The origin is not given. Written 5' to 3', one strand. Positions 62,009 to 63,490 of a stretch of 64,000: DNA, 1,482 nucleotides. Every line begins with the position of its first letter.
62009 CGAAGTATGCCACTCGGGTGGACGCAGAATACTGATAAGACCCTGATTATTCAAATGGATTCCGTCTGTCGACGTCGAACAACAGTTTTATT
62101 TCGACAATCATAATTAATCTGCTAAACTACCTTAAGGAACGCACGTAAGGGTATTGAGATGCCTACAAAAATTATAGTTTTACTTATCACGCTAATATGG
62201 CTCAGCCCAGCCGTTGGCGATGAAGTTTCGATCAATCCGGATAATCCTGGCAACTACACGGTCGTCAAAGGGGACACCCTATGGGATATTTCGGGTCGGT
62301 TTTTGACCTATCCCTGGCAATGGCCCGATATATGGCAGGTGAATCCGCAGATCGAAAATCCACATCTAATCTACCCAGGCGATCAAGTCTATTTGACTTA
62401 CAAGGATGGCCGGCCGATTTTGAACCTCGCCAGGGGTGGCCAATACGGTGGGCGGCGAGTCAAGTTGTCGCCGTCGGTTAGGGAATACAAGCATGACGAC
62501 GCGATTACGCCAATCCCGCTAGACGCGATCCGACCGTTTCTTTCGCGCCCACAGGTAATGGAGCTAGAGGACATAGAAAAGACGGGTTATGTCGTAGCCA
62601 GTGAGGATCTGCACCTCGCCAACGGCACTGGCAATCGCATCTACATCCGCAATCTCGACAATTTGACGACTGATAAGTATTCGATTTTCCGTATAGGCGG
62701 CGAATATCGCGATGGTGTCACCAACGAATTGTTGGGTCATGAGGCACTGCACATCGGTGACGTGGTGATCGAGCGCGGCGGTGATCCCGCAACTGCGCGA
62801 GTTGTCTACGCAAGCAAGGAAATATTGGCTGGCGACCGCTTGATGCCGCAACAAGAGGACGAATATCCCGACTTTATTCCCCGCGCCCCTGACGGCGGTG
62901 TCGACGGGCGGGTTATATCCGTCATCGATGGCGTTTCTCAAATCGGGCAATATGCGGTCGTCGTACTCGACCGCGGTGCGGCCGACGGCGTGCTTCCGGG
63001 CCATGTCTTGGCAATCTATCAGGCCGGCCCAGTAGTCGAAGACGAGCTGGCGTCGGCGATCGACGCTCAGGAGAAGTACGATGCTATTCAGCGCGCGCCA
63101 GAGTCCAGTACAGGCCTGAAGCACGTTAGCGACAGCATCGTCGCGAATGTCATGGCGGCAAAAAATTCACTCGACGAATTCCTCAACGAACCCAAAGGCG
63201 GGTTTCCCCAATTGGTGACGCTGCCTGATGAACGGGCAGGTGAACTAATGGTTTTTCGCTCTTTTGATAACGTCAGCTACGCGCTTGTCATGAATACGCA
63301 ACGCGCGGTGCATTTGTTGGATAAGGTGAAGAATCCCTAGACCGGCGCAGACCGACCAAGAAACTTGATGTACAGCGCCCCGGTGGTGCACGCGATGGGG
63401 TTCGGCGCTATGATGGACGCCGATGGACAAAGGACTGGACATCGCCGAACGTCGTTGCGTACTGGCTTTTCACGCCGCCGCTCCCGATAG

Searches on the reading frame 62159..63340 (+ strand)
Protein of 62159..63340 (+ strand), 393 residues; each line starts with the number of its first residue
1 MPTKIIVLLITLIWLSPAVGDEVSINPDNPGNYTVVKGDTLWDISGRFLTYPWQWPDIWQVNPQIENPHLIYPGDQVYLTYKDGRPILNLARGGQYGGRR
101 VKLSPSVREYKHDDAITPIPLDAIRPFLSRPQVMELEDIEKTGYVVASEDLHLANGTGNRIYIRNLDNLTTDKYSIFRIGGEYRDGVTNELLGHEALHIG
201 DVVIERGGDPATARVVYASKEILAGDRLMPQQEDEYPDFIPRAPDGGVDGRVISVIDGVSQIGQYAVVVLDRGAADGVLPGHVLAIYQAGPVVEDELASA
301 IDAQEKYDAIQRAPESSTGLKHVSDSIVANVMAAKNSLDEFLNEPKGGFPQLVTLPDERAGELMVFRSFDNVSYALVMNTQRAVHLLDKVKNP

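Call 81: find_encoding_contigs(protein=window:62159-63340:+, flank=10000, max_places=1)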
Protein window:62159-63340:+ (393 aa): 1 contig read that carries it; 1 place shown.
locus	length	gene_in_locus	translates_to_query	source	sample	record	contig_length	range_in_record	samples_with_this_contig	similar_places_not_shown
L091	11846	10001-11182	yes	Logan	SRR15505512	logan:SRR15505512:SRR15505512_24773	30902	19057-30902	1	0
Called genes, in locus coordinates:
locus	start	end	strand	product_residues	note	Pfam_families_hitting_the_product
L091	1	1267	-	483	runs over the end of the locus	PF02386:TrkH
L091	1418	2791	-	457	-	PF01488:Shikimate_DH (faint), PF02254:TrkA_N, PF02558:ApbA (faint), PF07992:Pyr_redox_2 (faint), PF13241:NAD_binding_7 (faint), PF02080:TrkA_C, PF02254:TrkA_N, PF02080:TrkA_C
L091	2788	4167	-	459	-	PF00072:Response_reg, PF00158:Sigma54_activat, PF14532:Sigma54_activ_2, PF25601:AAA_lid_14, PF02954:HTH_8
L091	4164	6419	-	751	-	PF19312:NtrY_N, PF00672:HAMP, PF00989:PAS (weak), PF13426:PAS_9 (weak), PF00512:HisKA, PF02518:HATPase_c, PF14501:HATPase_c_5 (faint)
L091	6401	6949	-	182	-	PF14334:DUF4390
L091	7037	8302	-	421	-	PF01029:NusB, PF22458:RsmF-B_ferredox, PF01189:Methyltr_RsmB-F, PF13649:Methyltransf_25 (faint), PF13847:Methyltransf_31 (faint)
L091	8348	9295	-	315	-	PF00551:Formyl_trans_N, PF02911:Formyl_trans_C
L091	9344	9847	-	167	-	PF01327:Pep_deformylase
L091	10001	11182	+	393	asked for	PF01476:LysM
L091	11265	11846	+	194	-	?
